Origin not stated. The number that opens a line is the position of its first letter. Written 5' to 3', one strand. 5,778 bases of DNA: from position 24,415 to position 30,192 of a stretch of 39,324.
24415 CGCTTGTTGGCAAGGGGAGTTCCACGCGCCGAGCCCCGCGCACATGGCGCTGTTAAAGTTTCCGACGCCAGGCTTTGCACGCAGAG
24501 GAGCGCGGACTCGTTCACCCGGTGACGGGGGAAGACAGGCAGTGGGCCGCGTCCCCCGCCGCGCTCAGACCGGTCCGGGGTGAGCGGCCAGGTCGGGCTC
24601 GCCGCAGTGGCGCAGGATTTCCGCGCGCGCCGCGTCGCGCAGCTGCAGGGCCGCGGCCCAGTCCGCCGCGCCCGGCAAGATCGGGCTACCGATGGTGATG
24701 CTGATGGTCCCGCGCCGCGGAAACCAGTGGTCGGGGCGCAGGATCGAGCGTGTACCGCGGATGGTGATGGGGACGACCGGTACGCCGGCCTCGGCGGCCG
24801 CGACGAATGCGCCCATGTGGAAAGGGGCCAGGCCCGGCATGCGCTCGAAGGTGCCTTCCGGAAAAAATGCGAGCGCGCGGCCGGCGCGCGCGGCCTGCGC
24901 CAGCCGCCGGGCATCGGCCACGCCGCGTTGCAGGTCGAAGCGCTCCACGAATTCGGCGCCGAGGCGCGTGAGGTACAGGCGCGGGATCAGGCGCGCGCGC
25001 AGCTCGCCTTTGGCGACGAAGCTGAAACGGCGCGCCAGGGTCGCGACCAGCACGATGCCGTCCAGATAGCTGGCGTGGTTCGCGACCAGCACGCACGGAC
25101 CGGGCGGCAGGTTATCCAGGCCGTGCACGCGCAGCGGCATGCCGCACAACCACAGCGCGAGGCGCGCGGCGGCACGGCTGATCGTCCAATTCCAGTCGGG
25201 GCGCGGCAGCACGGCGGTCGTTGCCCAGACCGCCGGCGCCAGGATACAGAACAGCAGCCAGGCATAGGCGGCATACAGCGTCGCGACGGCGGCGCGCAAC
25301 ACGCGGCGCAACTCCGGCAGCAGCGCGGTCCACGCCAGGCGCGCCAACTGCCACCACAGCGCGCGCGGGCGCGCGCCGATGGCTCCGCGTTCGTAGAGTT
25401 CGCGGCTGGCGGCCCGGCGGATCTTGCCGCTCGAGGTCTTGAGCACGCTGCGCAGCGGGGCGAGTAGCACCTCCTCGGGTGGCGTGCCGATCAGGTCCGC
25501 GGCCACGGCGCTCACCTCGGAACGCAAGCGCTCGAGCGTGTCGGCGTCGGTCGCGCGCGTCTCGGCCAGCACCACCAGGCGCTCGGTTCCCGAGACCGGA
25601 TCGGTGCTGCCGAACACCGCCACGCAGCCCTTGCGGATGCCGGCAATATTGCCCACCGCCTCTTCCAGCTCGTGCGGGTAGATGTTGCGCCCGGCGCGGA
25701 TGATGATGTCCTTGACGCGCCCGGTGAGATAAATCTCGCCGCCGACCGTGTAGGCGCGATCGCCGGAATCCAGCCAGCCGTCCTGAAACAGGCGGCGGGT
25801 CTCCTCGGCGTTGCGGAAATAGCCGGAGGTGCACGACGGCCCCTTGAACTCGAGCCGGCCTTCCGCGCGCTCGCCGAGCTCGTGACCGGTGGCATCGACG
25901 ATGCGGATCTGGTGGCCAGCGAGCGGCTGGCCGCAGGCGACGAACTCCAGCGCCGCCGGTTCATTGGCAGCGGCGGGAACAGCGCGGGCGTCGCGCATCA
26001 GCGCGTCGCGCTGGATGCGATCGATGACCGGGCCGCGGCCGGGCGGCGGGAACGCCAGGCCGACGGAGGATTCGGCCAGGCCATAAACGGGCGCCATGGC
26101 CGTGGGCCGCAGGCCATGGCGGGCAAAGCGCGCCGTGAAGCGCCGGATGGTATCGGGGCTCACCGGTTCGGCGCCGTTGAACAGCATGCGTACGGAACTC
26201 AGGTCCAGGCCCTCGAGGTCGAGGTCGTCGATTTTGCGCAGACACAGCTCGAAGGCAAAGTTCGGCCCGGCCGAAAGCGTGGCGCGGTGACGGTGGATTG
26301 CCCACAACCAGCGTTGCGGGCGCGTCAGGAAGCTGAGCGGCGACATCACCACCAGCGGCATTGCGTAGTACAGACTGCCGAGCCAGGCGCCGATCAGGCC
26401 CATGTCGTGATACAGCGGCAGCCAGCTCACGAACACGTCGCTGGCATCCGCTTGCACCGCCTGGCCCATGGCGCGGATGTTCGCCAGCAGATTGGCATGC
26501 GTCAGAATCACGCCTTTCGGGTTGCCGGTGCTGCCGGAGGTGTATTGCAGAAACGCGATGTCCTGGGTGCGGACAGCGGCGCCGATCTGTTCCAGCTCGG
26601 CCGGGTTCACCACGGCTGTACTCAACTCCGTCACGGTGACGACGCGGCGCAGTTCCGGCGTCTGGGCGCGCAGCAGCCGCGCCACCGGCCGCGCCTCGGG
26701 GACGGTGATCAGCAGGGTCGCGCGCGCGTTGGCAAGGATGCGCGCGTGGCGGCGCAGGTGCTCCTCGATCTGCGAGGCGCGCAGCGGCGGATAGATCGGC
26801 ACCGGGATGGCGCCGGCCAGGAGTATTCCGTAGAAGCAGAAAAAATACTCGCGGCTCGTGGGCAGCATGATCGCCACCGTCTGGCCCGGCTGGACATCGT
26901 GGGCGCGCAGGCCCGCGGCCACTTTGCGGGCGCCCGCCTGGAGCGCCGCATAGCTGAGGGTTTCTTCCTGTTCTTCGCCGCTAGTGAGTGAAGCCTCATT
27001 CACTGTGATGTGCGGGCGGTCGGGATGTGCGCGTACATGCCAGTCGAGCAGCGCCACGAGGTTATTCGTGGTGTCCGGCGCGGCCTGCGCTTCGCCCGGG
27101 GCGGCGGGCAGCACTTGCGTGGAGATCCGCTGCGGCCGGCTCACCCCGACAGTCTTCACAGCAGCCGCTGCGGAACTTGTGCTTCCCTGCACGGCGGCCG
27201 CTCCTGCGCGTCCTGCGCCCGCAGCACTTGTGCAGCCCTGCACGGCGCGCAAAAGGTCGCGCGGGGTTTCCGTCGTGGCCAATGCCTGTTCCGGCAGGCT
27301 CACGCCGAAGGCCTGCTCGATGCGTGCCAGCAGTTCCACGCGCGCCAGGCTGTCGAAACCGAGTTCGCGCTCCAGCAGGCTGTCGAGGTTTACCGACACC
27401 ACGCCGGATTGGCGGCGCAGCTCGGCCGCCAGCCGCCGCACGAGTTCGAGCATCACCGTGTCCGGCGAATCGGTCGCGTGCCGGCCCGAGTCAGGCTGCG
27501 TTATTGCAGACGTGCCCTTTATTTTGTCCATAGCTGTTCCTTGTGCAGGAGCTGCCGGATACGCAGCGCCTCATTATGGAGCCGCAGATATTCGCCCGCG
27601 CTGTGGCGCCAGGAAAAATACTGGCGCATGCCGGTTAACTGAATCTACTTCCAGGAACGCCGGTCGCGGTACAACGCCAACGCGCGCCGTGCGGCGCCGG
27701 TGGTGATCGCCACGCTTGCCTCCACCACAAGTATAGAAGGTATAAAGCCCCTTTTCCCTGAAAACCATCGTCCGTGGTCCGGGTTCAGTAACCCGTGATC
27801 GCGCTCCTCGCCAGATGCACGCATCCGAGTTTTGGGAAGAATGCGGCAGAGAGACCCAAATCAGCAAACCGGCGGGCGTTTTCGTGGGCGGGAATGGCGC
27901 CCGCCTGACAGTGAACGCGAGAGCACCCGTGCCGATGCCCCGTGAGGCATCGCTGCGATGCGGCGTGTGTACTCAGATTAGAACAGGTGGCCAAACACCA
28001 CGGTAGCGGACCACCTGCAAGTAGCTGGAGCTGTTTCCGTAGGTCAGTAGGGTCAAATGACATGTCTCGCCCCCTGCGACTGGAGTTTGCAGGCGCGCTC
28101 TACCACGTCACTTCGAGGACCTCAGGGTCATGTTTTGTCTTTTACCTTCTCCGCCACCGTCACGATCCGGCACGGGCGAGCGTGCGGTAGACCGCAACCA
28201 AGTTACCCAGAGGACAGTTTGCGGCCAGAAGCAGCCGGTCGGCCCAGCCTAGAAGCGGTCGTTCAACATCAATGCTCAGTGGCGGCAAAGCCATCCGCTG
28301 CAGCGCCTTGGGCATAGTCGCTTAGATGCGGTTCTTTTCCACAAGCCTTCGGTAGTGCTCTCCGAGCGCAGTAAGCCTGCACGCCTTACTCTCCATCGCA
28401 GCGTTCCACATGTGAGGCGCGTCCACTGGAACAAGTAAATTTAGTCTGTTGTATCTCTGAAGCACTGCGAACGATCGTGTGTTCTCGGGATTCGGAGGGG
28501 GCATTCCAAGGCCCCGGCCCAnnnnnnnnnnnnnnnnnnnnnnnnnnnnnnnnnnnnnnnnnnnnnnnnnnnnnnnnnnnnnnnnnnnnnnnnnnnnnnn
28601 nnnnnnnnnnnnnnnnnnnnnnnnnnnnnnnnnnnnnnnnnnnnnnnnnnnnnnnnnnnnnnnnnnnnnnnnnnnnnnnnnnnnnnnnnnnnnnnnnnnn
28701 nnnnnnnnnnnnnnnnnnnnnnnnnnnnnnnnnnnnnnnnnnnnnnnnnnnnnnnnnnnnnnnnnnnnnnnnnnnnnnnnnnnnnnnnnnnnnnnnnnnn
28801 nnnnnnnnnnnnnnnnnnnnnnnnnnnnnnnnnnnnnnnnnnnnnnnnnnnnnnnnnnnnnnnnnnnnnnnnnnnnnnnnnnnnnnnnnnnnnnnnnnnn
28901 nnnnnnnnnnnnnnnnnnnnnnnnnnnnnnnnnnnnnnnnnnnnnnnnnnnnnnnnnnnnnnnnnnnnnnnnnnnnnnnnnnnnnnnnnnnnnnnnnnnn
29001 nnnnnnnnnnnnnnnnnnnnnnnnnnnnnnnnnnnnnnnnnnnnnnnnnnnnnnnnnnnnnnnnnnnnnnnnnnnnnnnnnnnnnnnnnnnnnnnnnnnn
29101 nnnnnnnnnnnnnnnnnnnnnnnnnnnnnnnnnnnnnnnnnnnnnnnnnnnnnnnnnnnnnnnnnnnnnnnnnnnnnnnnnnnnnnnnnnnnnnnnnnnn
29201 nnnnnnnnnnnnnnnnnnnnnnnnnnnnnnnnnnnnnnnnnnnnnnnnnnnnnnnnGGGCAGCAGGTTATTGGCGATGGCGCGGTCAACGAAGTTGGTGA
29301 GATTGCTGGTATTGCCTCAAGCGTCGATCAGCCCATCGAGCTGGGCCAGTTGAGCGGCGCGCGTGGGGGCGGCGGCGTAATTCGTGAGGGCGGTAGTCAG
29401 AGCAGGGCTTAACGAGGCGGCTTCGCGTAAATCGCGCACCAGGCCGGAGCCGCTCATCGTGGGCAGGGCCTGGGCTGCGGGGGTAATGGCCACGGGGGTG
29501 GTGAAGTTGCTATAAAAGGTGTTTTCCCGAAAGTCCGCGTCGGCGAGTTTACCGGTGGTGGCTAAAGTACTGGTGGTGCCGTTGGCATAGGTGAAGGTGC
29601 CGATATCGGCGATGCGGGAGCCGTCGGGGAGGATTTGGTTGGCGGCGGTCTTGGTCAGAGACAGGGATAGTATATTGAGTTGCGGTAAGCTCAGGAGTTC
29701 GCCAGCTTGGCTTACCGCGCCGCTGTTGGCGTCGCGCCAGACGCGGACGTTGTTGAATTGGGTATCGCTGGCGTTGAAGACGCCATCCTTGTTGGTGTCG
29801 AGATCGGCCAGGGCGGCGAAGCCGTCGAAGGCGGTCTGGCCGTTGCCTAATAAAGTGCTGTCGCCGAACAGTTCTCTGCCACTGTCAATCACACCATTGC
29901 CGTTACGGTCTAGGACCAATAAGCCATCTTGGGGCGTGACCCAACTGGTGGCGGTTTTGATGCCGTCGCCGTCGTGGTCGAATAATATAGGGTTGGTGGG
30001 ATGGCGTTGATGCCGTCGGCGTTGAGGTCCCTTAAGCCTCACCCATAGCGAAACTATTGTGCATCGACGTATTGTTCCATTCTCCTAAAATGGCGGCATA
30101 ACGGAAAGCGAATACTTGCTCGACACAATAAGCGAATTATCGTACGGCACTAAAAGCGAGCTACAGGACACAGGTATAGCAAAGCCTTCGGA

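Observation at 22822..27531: GC-rich convergent pair: secreted DUF255-type thioredoxin protein and a self-contained carrier-FAAL-membrane-acyltransferase fusion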

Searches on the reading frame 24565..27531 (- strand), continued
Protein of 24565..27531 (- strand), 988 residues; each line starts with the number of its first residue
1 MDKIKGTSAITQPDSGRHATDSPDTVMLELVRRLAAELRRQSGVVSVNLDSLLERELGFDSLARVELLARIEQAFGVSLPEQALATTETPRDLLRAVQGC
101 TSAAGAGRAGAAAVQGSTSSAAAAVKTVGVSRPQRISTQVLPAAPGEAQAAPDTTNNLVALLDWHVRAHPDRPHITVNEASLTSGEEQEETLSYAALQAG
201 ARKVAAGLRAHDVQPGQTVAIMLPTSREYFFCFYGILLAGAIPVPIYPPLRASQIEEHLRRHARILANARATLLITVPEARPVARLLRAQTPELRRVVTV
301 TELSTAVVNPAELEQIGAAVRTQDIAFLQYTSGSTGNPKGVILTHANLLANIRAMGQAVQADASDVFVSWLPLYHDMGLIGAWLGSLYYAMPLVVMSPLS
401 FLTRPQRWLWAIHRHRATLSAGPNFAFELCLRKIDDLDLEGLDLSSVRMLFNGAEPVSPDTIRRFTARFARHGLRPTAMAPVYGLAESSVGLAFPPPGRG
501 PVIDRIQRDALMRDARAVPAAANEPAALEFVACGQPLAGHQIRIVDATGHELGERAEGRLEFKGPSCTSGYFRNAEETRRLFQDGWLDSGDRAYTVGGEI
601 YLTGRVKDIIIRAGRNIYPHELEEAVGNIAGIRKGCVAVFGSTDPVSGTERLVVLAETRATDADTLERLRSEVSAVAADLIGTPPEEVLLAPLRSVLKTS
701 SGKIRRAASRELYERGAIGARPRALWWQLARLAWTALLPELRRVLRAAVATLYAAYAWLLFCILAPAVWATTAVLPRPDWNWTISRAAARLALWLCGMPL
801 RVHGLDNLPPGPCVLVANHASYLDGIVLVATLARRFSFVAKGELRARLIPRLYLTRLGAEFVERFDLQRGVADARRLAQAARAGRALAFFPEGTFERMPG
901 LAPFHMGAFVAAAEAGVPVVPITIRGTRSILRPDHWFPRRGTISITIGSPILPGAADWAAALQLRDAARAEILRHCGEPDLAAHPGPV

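Call 64: predict_structure(alignment_id=A2)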
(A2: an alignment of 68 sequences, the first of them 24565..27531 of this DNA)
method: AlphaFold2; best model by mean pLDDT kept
length: 988 residues; sequences in the alignment: 68
mean_pLDDT: 77.6   pTM: 0.61
mean pLDDT of the five models: 77.6, 76.3, 75.4, 73.3, 72.8
residues with pLDDT >= 90: 257; 70-90: 484; 50-70: 147; < 50: 100
segments of 3 or more residues with pLDDT < 50: 1-20, 106-134, 181-186, 333-337, 372-375, 484-489, 607-617, 721-728, 985-988
pLDDT, mean of each block of 10 residues (from residue 1): 27 35 86 80 70 80 80 82 77 87 50 32 31 57 72 90 94 82 55 94 94 92 87 95 82 67 81 88 78 89 82 84 84 49 83 85 88 54 88 83 84 91 75 85 92 72 92 91 49 81 88 87 84 83 88 91 70 58 76 88 59 45 84 84 59 85 88 85 80 68 67 70 48 57 73 83 85 84 91 88 92 88 83 89 82 87 64 85 90 72 86 94 83 62 91 88 92 86 55
secondary structure, 60 per line:
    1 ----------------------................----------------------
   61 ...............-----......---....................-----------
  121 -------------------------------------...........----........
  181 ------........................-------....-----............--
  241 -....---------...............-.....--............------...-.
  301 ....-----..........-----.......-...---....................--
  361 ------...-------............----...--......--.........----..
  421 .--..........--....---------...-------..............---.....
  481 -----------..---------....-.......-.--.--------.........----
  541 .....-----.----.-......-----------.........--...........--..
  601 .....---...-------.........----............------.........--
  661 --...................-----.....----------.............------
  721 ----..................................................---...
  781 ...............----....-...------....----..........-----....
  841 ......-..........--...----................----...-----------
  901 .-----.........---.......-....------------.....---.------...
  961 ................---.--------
elements in order (helices of 4 or more, strands of 3 or more residues): H23-38 H61-75 H81-86 H90-109 H158-168 E173-180 E187-193 H194-210 E218-221 H227-238 E242-245 H255-269 E271-275 H278-289 E296-298 H300-304 H310-319 E325-331 E339-344 H345-358 E367-369 H377-388 E393-395 H398-403 H406-414 E419-421 H424-433 H436-439 E449-451 H459-472 E503-506 H508-514 E528-536 E541-545 E558-563 H575-581 E586-596 E599-605 H619-627 E632-643 E650-658 H663-681 E687-691 H702-714 H725-774 H778-795 E800-803 E814-817 H822-831 E837-841 H842-846 H848-857 E860-862 H867-882 E887-889 H907-915 E919-925 H927-930 E943-947 H958-976

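Call 68: search_protein_families(library=ncbifam, proteins=[L080:12930-14315:+, L038:18120-20591:-], max_evalue=0.00001)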
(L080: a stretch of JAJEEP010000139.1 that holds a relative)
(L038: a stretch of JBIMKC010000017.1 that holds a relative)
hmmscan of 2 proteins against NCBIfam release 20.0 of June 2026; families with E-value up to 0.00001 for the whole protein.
L080:12930-14315:+ (461 aa): 0 families

L038:18120-20591:- (823 aa): 107 families (the best 25 are shown)
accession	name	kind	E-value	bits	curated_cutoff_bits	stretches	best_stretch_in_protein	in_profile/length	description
NF004837.0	PRK06187.1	subfamily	1.2e-75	254.8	476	2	5-248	20-277/531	long-chain-fatty-acid--CoA ligase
TIGR01923.1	menE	equivalog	2.8e-60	204.4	330.15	2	288-440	224-382/442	o-succinylbenzoate--CoA ligase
NF006386.0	PRK08633.1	equivalog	4.9e-60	203.4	1221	3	635-782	419-562/1147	acyl-[ACP]--phospholipid O-acyltransferase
NF005307.0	PRK06839.1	equivalog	6e-58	196.7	748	2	290-508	266-489/496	o-succinylbenzoate--CoA ligase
NF005702.0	PRK07514.1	subfamily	7.2e-56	189.6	558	2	9-243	19-256/506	malonyl-CoA synthase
NF002966.0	PRK03640.1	equivalog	2.7e-53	181.3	556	2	275-438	241-414/483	o-succinylbenzoate--CoA ligase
NF005801.1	PRK07656.1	equivalog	2.8e-53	181.3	657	2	291-437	282-434/500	FadD3 family acyl-CoA ligase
NF004114.0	PRK05605.1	equivalog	7.4e-50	169.8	766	2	290-507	340-564/575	long-chain-fatty-acid--CoA ligase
NF005714.0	PRK07529.1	subfamily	1.3e-49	169.1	632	2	288-521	338-585/640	acyl-CoA synthetase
NF005291.0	PRK06814.1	equivalog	2.1e-47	161.7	1349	3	17-224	657-875/1140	acyl-[ACP]--phospholipid O-acyltransferase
NF052269.1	Staph_lig_FadD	equivalog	2e-46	158.4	650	2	288-439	265-426/499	long-chain-fatty-acid--CoA ligase FadD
NF009233.0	PRK12583.1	subfamily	1.9e-45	155.3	832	2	313-517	344-555/558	fatty acid CoA ligase family protein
NF006182.0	PRK08316.1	subfamily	1.1e-44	152.8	663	2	5-241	23-270/523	fatty acyl-CoA synthetase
NF006181.0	PRK08314.1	subfamily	5.9e-44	150.2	705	3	6-111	37-144/563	long-chain-fatty-acid--CoA ligase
NF006523.0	PRK08974.1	equivalog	1.4e-43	148.9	884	1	136-508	201-549/561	long-chain-fatty-acid--CoA ligase FadD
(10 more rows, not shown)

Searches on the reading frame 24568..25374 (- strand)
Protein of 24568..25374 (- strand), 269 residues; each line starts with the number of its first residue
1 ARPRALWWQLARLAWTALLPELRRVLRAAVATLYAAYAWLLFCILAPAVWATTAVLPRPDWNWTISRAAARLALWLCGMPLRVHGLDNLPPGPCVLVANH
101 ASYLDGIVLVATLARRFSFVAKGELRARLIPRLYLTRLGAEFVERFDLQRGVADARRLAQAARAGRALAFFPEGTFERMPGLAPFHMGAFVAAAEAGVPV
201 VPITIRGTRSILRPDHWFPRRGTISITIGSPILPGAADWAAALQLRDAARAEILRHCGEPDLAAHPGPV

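Call 42: search_protein_families(library=ncbifam, proteins=[window:24568-25374:-], max_evalue=0.01)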
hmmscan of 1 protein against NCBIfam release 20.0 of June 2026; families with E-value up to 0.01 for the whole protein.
seq(269 aa): 7 families
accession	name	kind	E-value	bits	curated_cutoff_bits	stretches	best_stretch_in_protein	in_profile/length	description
TIGR00530.1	AGP_acyltrn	subfamily_domain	7e-23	80.8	102.95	1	82-205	5-129/130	1-acylglycerol-3-phosphate O-acyltransferase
NF006386.0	PRK08633.1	equivalog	4.1e-15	54.6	1221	1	80-207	428-553/1147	acyl-[ACP]--phospholipid O-acyltransferase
NF052552.1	LyOrLpactfOlsARHOCB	equivalog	5.2e-14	51.9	300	1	23-194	21-185/271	lyso-ornithine lipid O-acyltransferase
NF052553.1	LyOrLpactfOlsABRUA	equivalog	1.5e-12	47.3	300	1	42-196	18-167/263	lyso-ornithine lipid O-acyltransferase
NF005291.0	PRK06814.1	equivalog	1.1e-11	43.5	1349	1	54-209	420-567/1140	acyl-[ACP]--phospholipid O-acyltransferase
NF011593.0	PRK15018.1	equivalog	1.2e-07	31.8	501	1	166-209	140-183/245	1-acylglycerol-3-phosphate O-acyltransferase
NF005959.0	PRK08043.1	equivalog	7.2e-07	27.8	886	1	92-208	28-140/719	bifunctional acyl-ACP--phospholipid O-acyltransferase/long-chain-fatty-acid--ACP ligase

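Call 43: search_solved_structures(query=window:24568-25374:-, max_evalue=1, show_alignments=2)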
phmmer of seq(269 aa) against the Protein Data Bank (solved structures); distinct sequences matched with E-value up to 1: 1.
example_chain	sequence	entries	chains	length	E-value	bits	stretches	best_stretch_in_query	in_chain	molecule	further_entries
5kym_A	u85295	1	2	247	2.1e-15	60.2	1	68-236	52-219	1-acyl-sn-glycerol-3-phosphate acyltransferase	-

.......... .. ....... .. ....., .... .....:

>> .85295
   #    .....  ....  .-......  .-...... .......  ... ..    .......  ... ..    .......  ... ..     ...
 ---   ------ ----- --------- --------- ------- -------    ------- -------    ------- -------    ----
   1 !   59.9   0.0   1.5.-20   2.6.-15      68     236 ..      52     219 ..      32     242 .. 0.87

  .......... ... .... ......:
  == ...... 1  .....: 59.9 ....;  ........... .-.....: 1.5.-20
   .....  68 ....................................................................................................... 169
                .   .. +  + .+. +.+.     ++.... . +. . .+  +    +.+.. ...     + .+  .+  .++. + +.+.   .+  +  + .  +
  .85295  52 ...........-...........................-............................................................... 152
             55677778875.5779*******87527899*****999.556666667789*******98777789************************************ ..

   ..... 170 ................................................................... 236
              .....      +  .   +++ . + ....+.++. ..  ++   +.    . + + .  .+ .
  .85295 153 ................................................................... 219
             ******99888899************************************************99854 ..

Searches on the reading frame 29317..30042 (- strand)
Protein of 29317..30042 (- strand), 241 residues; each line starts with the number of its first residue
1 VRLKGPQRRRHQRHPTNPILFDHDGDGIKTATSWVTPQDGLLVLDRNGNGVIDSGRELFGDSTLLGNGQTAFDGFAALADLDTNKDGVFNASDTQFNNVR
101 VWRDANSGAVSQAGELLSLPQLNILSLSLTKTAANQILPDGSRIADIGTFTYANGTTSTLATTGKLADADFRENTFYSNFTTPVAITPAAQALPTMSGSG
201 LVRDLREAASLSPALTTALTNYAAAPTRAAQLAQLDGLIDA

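Call 48: search_protein_families(library=pfam, proteins=[window:29317-30042:-], max_evalue=0.001)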
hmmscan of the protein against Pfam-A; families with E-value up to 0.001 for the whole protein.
window:29317-30042:- (241 aa): 0 families

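Call 71: search_protein_families(library=pfam, proteins=[window:29317-30042:-], max_evalue=10)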
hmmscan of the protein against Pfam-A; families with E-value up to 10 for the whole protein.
window:29317-30042:- (241 aa): 5 families
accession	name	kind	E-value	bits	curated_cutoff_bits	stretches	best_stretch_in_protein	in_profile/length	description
PF13202.12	EF-hand_5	-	0.11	12.5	25.9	1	43-53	7-17/25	EF hand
PF00036.39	EF-hand_1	-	0.14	12.2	25.4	1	44-53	9-18/29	EF hand domain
PF13405.12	EF-hand_6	-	0.23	11.7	25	0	43-53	8-18/30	EF-hand domain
PF00404.24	Dockerin_1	-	0.45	11.2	22.9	0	45-94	3-49/57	Dockerin type I domain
PF05901.16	Excalibur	-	1.3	9.9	22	0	21-28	26-33/36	Excalibur calcium-binding domain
